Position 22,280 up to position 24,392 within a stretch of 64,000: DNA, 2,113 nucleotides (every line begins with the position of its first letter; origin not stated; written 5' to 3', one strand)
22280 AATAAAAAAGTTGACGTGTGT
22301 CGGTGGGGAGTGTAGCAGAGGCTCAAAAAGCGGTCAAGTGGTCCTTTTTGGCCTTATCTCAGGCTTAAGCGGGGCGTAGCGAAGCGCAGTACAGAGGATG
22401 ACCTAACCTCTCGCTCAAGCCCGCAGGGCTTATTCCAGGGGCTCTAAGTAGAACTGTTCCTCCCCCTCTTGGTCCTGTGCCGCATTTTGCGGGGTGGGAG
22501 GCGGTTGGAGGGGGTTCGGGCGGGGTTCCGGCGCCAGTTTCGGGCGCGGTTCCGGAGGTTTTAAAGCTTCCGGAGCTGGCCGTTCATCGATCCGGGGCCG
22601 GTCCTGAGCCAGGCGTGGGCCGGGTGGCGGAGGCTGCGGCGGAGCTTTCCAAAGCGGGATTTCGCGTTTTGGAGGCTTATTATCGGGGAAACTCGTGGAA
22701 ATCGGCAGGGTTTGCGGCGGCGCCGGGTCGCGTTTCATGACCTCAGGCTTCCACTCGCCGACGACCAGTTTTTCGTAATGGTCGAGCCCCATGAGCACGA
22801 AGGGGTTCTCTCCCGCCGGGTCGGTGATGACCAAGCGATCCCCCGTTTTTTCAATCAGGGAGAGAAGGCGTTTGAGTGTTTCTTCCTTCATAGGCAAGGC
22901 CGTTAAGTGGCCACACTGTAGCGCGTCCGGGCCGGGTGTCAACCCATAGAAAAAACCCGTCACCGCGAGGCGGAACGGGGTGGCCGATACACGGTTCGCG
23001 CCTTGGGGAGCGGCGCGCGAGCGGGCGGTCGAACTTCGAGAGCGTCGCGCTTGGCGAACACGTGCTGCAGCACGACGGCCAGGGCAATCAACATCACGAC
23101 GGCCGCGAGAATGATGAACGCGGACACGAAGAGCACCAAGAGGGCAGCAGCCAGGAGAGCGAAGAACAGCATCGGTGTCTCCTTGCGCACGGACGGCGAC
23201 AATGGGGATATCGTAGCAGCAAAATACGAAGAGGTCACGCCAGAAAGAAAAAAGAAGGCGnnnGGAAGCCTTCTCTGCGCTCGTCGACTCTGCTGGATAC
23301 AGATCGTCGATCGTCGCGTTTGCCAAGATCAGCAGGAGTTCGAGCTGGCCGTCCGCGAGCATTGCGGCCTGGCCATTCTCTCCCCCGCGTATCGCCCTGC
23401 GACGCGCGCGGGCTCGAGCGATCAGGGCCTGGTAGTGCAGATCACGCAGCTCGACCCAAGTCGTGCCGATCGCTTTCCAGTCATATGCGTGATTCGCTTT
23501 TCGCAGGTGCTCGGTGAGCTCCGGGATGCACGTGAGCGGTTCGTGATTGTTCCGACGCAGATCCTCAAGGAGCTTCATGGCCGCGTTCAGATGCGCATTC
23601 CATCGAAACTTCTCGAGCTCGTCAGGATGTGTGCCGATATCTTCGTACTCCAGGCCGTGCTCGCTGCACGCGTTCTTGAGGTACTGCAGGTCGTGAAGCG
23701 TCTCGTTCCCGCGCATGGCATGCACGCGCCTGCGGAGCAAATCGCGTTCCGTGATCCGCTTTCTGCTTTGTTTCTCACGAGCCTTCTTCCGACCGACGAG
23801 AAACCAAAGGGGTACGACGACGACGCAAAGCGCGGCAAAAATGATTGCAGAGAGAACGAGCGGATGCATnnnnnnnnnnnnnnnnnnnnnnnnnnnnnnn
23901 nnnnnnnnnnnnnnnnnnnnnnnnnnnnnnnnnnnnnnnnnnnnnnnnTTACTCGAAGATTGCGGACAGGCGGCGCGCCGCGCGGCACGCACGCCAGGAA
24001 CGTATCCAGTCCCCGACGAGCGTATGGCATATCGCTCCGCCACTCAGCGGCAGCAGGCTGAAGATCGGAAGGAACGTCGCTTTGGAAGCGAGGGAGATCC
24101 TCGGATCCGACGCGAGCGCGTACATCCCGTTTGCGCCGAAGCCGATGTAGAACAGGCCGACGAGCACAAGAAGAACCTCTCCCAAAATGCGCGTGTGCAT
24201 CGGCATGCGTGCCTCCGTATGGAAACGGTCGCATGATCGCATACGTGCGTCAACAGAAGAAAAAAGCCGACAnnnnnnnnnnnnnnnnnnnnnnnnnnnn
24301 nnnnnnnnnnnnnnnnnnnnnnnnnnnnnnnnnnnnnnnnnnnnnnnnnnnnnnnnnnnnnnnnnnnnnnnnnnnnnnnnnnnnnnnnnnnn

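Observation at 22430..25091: Five-gene cassette of uncharacterised small and membrane proteins interrupting the str operon between fusA and tuf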

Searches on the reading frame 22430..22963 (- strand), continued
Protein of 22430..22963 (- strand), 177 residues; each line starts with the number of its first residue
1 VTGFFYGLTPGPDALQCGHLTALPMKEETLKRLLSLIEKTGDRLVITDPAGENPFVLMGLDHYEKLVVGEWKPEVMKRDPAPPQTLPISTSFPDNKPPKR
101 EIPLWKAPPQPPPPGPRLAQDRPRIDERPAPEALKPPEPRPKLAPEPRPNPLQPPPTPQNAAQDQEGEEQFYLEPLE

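Call 74: search_protein_families(library=pfam, alignment_id=A3, max_evalue=1)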
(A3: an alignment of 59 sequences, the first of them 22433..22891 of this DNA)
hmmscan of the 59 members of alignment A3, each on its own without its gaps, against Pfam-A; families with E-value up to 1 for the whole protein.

A. member 1, window:22433-22891:- (153 aa): 1 family
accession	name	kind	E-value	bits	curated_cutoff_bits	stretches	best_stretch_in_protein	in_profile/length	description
PF02604.26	PhdYeFM_antitox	-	0.0019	18.4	29.8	1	6-43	13-49/74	Antitoxin Phd_YefM, type II toxin-antitoxin system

B. families by the number of members that match (of 59 scanned): 5 families
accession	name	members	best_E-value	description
PF02604.26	PhdYeFM_antitox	59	2.4e-05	Antitoxin Phd_YefM, type II toxin-antitoxin system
PF20296.3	MTaX1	14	0.13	Methylase-associated X1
PF14258.12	DUF4350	4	0.0029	Domain of unknown function (DUF4350)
PF18938.6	aRib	1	0.14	Atypical Rib domain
PF12230.13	PRP21_like_P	1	0.23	Pre-mRNA splicing factor PRP21 like protein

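Call 75: search_protein_families(library=padloc, proteins=[window:22433-22891:-], max_evalue=1)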
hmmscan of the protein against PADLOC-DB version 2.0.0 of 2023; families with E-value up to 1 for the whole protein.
window:22433-22891:- (153 aa): 0 families

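Call 76: search_protein_families(library=phrogs, proteins=[window:22433-22891:-], max_evalue=1)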
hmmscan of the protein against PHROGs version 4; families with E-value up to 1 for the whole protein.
window:22433-22891:- (153 aa): 1 family
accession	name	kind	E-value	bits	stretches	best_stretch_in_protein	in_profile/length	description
phrog_21167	-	unknown function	0.54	11.3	1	3-42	3-41/68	-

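Call 84: search_protein_families(library=pfam, proteins=[L059:6622-7956:+, L019:7370-7936:-, L047:3246-5219:+, L085:3597-5498:+, L014:5310-5606:+, L007:6324-6803:+, L007:6872-7930:+, L087:5418-7247:+], max_evalue=0.001)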
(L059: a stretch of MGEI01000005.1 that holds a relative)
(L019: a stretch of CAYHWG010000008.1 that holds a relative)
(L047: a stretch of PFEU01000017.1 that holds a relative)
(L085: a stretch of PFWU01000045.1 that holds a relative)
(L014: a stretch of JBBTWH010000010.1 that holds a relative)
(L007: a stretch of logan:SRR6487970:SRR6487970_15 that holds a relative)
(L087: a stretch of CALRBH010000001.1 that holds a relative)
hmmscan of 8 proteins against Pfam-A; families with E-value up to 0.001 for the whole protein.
L059:6622-7956:+ (444 aa): 1 family
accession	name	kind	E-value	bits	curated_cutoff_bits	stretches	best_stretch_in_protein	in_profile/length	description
PF01636.29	APH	-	6.5e-20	72.3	23.2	1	124-342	2-218/239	Phosphotransferase enzyme family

L019:7370-7936:- (188 aa): 6 families
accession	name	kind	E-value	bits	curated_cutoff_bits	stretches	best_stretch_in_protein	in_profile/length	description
PF06325.19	PrmA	-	1.4e-07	31.7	22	1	62-148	158-243/296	Ribosomal protein L11 methyltransferase (PrmA)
PF13649.12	Methyltransf_25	-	1.3e-05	26.2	27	1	69-150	1-80/97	Methyltransferase domain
PF08123.19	DOT1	-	0.00013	22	23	1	53-109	30-87/205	Histone methylation protein DOT1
PF13847.12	Methyltransf_31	-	0.00023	21.3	27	1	64-126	2-65/145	Methyltransferase domain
PF12847.13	Methyltransf_18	-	0.0005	20.5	27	1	61-123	10-73/151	Methyltransferase domain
PF01555.25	N6_N4_Mtase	-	0.0006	20.3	26.7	0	60-104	176-219/221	DNA methylase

L047:3246-5219:+ (657 aa): 2 families
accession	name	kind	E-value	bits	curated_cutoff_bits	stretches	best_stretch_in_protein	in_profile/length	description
PF09587.15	PGA_cap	-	1.5e-52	179.1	27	2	512-586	181-255/255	Bacterial capsule synthesis protein PGA_cap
PF01875.22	Memo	-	2.8e-25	89.5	27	1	147-297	47-205/269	Memo-like protein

L085:3597-5498:+ (633 aa): 0 families

L014:5310-5606:+ (98 aa): 0 families

L007:6324-6803:+ (159 aa): 0 families

L007:6872-7930:+ (352 aa): 0 families

L087:5418-7247:+ (609 aa): 6 families
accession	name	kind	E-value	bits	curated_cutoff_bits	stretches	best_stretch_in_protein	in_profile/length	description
PF00270.35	DEAD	-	1.2e-28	100.4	26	1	15-177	1-165/167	DEAD/DEAH box helicase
PF00271.37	Helicase_C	-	5.8e-22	78.5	23.5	1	214-319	5-110/110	Helicase conserved C-terminal domain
PF00570.28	HRDC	-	5.5e-21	74.7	23.8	1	418-484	2-68/68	HRDC domain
PF14493.12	HTH_40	-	6.3e-18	65.3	27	1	517-605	1-88/89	Helix-turn-helix domain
PF16124.10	RecQ_Zn_bind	-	1.7e-17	64.3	25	1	330-392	1-65/66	RecQ zinc-binding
PF04851.21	ResIII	-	1.2e-06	29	22.5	1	14-172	4-162/164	Type III restriction enzyme, res subunit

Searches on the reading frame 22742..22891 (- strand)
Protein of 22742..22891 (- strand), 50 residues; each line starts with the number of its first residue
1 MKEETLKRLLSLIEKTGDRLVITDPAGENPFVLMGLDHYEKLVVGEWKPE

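Call 89: search_protein_families(library=pfam, proteins=[window:22742-22891:-], max_evalue=10)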
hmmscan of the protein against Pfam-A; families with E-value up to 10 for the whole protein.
seq(50 aa): 1 family
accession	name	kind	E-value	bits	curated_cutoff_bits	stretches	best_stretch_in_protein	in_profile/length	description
PF02604.26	PhdYeFM_antitox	-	0.00022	21.3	29.8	1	6-42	13-48/74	Antitoxin Phd_YefM, type II toxin-antitoxin system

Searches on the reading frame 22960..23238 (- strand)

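Call 3: search_protein_families(library=pfam, proteins=[window:22960-23238:-], max_evalue=1)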
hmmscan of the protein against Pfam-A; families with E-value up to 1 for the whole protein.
window:22960-23238:- (92 aa): 6 families
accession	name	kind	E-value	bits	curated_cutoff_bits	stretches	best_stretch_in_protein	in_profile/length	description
PF06687.17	SUR7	-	0.032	14.3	29.6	1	28-69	138-178/201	SUR7/PalI family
PF25587.1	Rv2743c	-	0.09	12.8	27.7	1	25-89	41-103/237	Rv2743c family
PF19744.4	DUF6232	-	0.11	13.3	27.4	1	14-57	29-72/117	Family of unknown function (DUF6232)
PF11808.13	PhoR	-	0.18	12.7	27.1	1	22-62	7-47/86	Phosphate regulon sensor protein PhoR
PF23933.1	DUF7269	-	0.49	10.9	29.1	1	27-84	4-65/162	Family of unknown function (DUF7269)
PF03554.18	Herpes_UL73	-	0.73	10.3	23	1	36-60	40-64/75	UL73 viral envelope glycoprotein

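Call 4: search_protein_families(library=ncbifam, proteins=[window:22960-23238:-], max_evalue=1)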
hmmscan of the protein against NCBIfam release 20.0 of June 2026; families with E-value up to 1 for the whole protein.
window:22960-23238:- (92 aa): 1 family
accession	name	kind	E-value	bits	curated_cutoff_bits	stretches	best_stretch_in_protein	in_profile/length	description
NF047839.1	PspM_Rv2743c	equivalog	0.015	15.3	80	1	27-89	25-88/220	phage shock envelope stress response protein PspM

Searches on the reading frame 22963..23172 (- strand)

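Call 75: search_protein_families(library=padloc, proteins=[window:22963-23172:-], max_evalue=1)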
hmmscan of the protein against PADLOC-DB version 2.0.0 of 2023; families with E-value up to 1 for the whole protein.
window:22963-23172:- (70 aa): 0 families

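Call 76: search_protein_families(library=phrogs, proteins=[window:22963-23172:-], max_evalue=1)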
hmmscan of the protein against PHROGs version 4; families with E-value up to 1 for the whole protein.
window:22963-23172:- (70 aa): 1 family
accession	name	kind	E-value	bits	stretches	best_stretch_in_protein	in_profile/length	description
phrog_2847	-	unknown function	0.0018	19.9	1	2-45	14-58/100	-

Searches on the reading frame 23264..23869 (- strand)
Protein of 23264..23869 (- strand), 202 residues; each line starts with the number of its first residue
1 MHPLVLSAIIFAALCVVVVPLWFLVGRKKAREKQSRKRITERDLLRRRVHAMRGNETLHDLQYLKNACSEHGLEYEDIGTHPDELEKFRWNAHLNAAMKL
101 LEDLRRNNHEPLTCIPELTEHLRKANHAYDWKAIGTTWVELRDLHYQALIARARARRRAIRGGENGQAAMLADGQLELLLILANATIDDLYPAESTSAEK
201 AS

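Call 53: find_homologous_proteins(query=window:23264-23869:-)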
Query window:23264-23869:- (202 aa): 4 proteins with E <= 0.001 among 536 candidates.
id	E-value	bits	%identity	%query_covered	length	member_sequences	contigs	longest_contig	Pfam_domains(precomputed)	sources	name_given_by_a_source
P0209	2.9e-130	450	100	100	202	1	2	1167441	-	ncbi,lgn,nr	ncbi:MAG: hypothetical protein QY323_03340 [Patescibacteria group bacterium]|nr:MAG: hypothetical pr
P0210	1.5e-81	291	64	100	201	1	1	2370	-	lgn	-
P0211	2.9e-80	287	64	100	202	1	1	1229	-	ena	-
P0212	3.5e-44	169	44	100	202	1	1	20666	-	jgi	jgi:hypothetical protein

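Call 54: find_encoding_contigs(protein=P0210, flank=5000)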
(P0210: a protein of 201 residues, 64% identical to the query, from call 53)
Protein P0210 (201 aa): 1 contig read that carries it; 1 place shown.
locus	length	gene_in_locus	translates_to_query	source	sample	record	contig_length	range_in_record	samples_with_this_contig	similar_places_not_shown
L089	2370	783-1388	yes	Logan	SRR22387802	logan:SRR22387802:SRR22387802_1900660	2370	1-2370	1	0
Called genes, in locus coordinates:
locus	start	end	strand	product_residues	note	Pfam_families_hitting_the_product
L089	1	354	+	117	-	?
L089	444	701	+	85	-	-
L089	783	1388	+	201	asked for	-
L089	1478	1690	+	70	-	-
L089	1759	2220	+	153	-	-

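Call 55: find_encoding_contigs(protein=P0211, flank=5000)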
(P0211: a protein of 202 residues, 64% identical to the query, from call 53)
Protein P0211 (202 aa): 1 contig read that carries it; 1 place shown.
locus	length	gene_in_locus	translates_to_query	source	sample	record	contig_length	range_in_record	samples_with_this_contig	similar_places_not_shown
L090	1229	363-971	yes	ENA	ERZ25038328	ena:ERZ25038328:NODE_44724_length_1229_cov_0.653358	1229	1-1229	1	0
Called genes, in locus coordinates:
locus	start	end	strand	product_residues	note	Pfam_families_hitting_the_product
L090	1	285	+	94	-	?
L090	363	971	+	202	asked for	-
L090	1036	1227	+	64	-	?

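Call 75: search_protein_families(library=padloc, proteins=[window:23264-23869:-], max_evalue=1)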
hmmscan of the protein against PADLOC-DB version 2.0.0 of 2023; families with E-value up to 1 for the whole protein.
window:23264-23869:- (202 aa): 0 families

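Call 76: search_protein_families(library=phrogs, proteins=[window:23264-23869:-], max_evalue=1)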
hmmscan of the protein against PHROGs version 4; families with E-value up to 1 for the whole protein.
window:23264-23869:- (202 aa): 2 families
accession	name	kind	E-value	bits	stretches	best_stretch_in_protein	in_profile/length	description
phrog_9702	-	unknown function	0.19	12.6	1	72-101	27-56/62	-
phrog_15291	-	unknown function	0.22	12.2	1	112-146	106-141/161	-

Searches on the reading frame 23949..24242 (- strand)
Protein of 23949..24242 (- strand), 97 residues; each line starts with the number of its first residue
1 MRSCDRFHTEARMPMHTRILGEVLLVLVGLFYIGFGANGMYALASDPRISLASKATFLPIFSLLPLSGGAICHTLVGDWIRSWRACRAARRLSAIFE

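Call 3: search_protein_families(library=pfam, proteins=[window:23949-24242:-], max_evalue=1)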
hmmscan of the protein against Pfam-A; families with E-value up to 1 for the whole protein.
window:23949-24242:- (97 aa): 1 family
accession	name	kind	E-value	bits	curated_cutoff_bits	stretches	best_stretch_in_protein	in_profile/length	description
PF04290.18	DctQ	-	0.0046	17.3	28.3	1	12-84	60-131/132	Tripartite ATP-independent periplasmic transporters, DctQ component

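Call 4: search_protein_families(library=ncbifam, proteins=[window:23949-24242:-], max_evalue=1)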
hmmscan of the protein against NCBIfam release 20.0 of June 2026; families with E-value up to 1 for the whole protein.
window:23949-24242:- (97 aa): 0 families

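Call 75: search_protein_families(library=padloc, proteins=[window:23952-24206:-], max_evalue=1)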
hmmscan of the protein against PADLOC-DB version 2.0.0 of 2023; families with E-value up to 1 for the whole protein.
window:23952-24206:- (85 aa): 0 families

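Call 76: search_protein_families(library=phrogs, proteins=[window:23952-24206:-], max_evalue=1)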
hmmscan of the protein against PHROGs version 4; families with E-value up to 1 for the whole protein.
window:23952-24206:- (85 aa): 0 families
